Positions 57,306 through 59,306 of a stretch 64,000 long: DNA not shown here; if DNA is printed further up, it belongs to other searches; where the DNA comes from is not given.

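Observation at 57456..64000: Three-gene two-partner secretion locus: TPR-repeat periplasmic protein, TpsB transporter, giant repeat-rich TpsA exoprotein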

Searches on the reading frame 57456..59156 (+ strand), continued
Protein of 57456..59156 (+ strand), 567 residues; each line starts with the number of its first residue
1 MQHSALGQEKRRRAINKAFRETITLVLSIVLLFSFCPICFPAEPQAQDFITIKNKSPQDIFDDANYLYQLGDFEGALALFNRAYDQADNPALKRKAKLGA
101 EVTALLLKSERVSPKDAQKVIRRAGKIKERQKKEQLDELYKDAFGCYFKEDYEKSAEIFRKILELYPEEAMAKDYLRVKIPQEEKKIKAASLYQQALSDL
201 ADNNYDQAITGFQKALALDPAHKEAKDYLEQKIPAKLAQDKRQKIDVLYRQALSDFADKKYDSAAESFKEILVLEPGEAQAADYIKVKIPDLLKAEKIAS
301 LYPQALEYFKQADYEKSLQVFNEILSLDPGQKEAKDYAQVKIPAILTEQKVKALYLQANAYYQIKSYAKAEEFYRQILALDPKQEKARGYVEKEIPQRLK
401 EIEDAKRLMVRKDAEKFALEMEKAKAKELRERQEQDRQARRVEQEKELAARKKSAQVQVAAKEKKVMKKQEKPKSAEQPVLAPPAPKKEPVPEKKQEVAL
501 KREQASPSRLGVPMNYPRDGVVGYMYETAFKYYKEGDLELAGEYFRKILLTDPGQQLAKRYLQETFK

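Call 22: find_related_loci(query=A1, collection=genome_contigs, flank=10000)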
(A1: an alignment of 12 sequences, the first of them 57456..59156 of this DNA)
Query A1 (567 aa) in genome_contigs; peptide patterns used: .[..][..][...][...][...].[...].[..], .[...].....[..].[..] (x = any residue, [..] = any of these).
174 stretches matched a pattern; 5 encode a relative of the query (tblastn E <= 1e-3); 5 distinct loci.
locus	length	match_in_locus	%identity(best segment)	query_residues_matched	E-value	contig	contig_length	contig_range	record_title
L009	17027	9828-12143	37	1-562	9e-77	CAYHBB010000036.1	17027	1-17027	MAG TPA_asm: uncultured Planctomycetales bacterium isolate ERP119294_co2_534 genome assembly, contig: k141_2007175, whol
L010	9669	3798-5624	44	46-563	1e-76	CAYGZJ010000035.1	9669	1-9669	MAG TPA_asm: uncultured Planctomycetales bacterium isolate ERP119294_co1_460 genome assembly, contig: NODE_9854_length_9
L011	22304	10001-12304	37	7-564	2e-76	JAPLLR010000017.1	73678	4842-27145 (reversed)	MAG: Candidatus Omnitrophota bacterium isolate LacPavin_0920_SED3_MAG_45_14 LacPavin_0920_SED3_scaffold_1981364, whole g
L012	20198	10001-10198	43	48-113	2e-10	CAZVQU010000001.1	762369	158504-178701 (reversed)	MAG TPA_asm: uncultured Planctomycetia bacterium isolate SRP167671_co3_96 genome assembly, contig: NODE_2_length_762369_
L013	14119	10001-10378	26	71-221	6e-5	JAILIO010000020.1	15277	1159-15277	MAG: Lachnospiraceae bacterium isolate RUI152 k141_4458057_flag=0_multi=7.9947_len=15277, whole genome shotgun sequence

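Call 28: search_protein_families(library=pfam, proteins=[L012:8912-11137:+, L012:11137-12960:+, L012:13012-18165:+, L011:13973-22303:+, L012:4376-7234:+, L012:7290-8744:+], max_evalue=0.001)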
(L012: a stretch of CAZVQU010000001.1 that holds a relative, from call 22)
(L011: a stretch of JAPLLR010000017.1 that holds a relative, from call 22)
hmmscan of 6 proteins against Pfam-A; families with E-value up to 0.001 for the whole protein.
L012:8912-11137:+ (742 aa): 0 families

L012:11137-12960:+ (608 aa): 4 families
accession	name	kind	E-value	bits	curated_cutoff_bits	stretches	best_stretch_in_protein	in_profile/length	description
PF03865.19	ShlB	-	4.7e-25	89.2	22.7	1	238-571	2-311/311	Haemolysin secretion/activation protein ShlB/FhaC/HecB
PF08479.16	POTRA_2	-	1.9e-17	63.3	24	1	103-176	3-76/76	POTRA domain, ShlB-type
PF01103.29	Omp85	-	1.6e-06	28.3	24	1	270-607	21-324/325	Omp85 superfamily domain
PF07244.20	POTRA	-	0.00043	21.4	21.3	0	179-218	4-43/79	Surface antigen variable number repeat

L012:13012-18165:+ (1718 aa): 1 family
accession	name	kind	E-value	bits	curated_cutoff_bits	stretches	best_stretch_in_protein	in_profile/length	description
PF05860.19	TPS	-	6.8e-16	59.4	33.5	1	49-304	14-251/252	TPS secretion domain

L011:13973-22303:+ (2777 aa): 0 families

L012:4376-7234:+ (953 aa): 6 families
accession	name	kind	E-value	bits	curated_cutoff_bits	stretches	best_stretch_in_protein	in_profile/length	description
PF07517.20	SecA_DEAD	-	1.2e-119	399.4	24.6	1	35-455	11-290/290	SecA DEAD-like domain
PF21090.3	P-loop_SecA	-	2e-87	292.6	27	1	470-681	1-205/205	SecA P-loop domain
PF07516.18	SecA_SW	-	1.1e-58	199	26.7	1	683-885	1-198/200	SecA Wing and Scaffold domain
PF01043.26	SecA_PP_bind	-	1.4e-32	113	23.5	1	269-411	6-110/110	SecA preprotein cross-linking domain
PF02810.21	SEC-C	-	1.4e-09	38.1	20.4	1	935-953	1-19/19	SEC-C motif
PF00270.35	DEAD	-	1.9e-06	28.2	26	1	128-251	14-133/167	DEAD/DEAH box helicase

L012:7290-8744:+ (485 aa): 2 families
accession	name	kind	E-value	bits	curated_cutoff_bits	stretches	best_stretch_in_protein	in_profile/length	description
PF20154.4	LNT_N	-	8.5e-31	107.7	27.1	1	10-159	1-159/159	Apolipoprotein N-acyltransferase N-terminal domain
PF00795.27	CN_hydrolase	-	1.7e-19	70.6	23.2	1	213-425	2-224/256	Carbon-nitrogen hydrolase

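Call 46: predict_structure(alignment_id=A1)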
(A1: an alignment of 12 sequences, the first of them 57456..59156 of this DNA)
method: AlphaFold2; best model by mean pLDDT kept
length: 567 residues; sequences in the alignment: 12
mean_pLDDT: 81.5   pTM: 0.40
mean pLDDT of the five models: 81.5, 80.2, 80.2, 78.6, 78.5
residues with pLDDT >= 90: 285; 70-90: 168; 50-70: 44; < 50: 70
segments of 3 or more residues with pLDDT < 50: 1-3, 36-51, 458-482, 484-508
pLDDT, mean of each block of 10 residues (from residue 1): 53 66 79 51 40 73 87 89 88 86 87 84 85 89 95 96 92 95 93 95 93 94 93 91 94 96 96 93 95 94 96 95 95 95 93 94 94 94 91 92 89 86 83 77 65 51 33 34 39 37 40 71 91 89 93 87 78
secondary structure, 60 per line:
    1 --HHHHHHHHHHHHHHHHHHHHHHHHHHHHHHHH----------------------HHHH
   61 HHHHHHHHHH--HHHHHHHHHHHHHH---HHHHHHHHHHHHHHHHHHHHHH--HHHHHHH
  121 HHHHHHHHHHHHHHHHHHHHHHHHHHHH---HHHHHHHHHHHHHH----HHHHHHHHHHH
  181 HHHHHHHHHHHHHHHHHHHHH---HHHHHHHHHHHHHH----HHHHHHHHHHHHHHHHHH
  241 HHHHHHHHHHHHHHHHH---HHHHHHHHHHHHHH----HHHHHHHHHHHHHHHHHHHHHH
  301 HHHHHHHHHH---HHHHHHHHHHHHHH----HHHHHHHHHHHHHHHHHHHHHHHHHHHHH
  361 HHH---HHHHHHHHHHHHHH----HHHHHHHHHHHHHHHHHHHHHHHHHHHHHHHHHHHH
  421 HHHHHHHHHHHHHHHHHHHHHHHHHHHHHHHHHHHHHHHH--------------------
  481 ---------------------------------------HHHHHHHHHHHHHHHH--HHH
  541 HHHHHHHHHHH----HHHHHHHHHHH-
elements in order: H3-34 H57-70 H73-86 H90-111 H114-148 H152-165 H170-201 H205-218 H223-257 H261-274 H279-310 H314-327 H332-363 H367-380 H385-460 H520-535 H538-551 H556-566

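Call 49: fold_search(model_id=the predicted structure, library=pdb)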
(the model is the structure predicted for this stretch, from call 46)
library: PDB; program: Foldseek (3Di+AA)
matches with E <= 10: 1160; with E <= 0.001: 54
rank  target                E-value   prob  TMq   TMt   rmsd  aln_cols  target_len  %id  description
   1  9qhc_B                2.8e-07  1.00  0.10  0.19  42.1       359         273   22  Crystal structure of 8-repeat CTPR protein with eliminated coordination sites (released 2025-10-22)
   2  8chy                  2.8e-07  1.00  0.09  0.18  39.7       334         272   22  Crystal structure of an 8-repeat consensus TPR superhelix with Zinc. (released 2024-02-21)
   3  2y4t_B                5.0e-06  1.00  0.11  0.14  38.4       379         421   16  Crystal structure of the human co-chaperone P58(IPK) (released 2011-08-10)
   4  3ieg_A                5.8e-06  1.00  0.11  0.15  34.9       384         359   17  Crystal Structure of P58(IPK) TPR Domain at 2.5 A (released 2010-03-31)
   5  8dtf_A                1.2e-05  1.00  0.12  0.09  41.6       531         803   12  Cryo-EM structure of the full length Arabidopsis SPY with complete TPRs (released 2023-03-08)
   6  2y4u                  1.2e-05  1.00  0.12  0.14  38.2       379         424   16  Crystal structure of human P58(IPK) in space group P312 (released 2011-08-10)
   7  2y4t_A                1.2e-05  1.00  0.12  0.14  38.4       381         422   15  Crystal structure of the human co-chaperone P58(IPK) (released 2011-08-10)
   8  7y4i_A                1.6e-05  1.00  0.11  0.08  36.3       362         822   15  Crystal structure of SPINDLY in complex with GDP (released 2022-12-07)
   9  1w3b_A                2.7e-05  1.00  0.11  0.14  34.0       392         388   16  The superhelical TPR domain of O-linked GlcNAc transferase reveals structural similarities to importin alpha. (released 2004-09-09)
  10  8dtg_B                3.2e-05  1.00  0.10  0.08  37.0       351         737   13  Cryo-EM structure of Arabidopsis SPY alternative conformation 1 (released 2023-03-08)
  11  8dth_B                3.2e-05  1.00  0.10  0.08  37.3       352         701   12  Cryo-EM structure of Arabidopsis SPY alternative conformation 2 (released 2023-03-08)
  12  8dtg_A                3.2e-05  1.00  0.12  0.09  42.0       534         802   12  Cryo-EM structure of Arabidopsis SPY alternative conformation 1 (released 2023-03-08)
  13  1w3b_B                3.4e-05  1.00  0.09  0.13  38.7       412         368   16  The superhelical TPR domain of O-linked GlcNAc transferase reveals structural similarities to importin alpha. (released 2004-09-09)
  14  6eou                  3.9e-05  1.00  0.10  0.14  38.3       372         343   16  O-GlcNAc transferase TPR domain with the intellectual disability associated mutation L254F (released 2018-05-09)
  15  9pkq_B                5.8e-05  1.00  0.12  0.14  43.3       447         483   14  Structure of the cytoplasmic domain of unliganded human Tom70, open and closed conformations (released 2026-03-18)
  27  3qky                  2.8e-04  1.00  0.15  0.30  24.4       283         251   15  Crystal structure of Rhodothermus marinus BamD (released 2011-04-20)
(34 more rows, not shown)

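Call 64: search_solved_structures(query=window:57456-59156:+, max_evalue=0.01)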
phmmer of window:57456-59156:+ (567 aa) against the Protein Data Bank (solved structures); distinct sequences matched with E-value up to 0.01: 20.
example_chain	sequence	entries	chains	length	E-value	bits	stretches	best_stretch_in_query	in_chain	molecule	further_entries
9qhb_A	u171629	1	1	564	1.1e-22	84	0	352-387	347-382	Engineered tetratricopeptide repeat protein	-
9qhc_A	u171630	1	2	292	5.1e-14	55.4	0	352-388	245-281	Engineered tetratricopeptide repeat protein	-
8bu0_A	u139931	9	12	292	2e-13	53.4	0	352-390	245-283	Consensus tetratricopeptide repeat protein | Crystal structure of an 8-repeat consensus TPR superhelix with Zinc. | Monomer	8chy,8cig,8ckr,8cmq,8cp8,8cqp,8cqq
3kd7_A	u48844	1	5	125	1.7e-07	33.8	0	351-388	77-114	CTPR390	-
9gzg_A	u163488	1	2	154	2e-07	33.6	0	203-229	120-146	Engineered CTPR protein with glutamic acids for conductivity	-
7obi_A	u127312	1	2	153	2.4e-07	33.4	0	308-334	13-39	CTPR-rv4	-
8ch0_A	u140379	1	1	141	2.9e-07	33.1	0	353-386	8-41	Consensus tetratricopeptide repeat protein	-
2fo7_A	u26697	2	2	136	4.1e-07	32.6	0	352-386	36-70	SYNTHETIC CONSENSUS TPR PROTEIN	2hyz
1na0_A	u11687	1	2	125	4.1e-07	32.6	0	307-335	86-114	designed protein CTPR3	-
8ump_A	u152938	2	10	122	5.2e-06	29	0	193-230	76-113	T33-ml35-redesigned-TPR-domain-fold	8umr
1na3_A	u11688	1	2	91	2.2e-05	26.9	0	307-335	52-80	designed protein CTPR2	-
2wqh_A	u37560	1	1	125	2.4e-05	26.8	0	145-176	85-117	CTPR3Y3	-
6v8e_A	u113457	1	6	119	6.9e-05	25.3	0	307-335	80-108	Designed protein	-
5hrz_A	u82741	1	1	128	0.00031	23.1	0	307-335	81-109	TPR domain protein 1na0C3_3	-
2avp_A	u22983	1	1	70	0.00032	23.1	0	353-386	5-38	synthetic consensus TPR protein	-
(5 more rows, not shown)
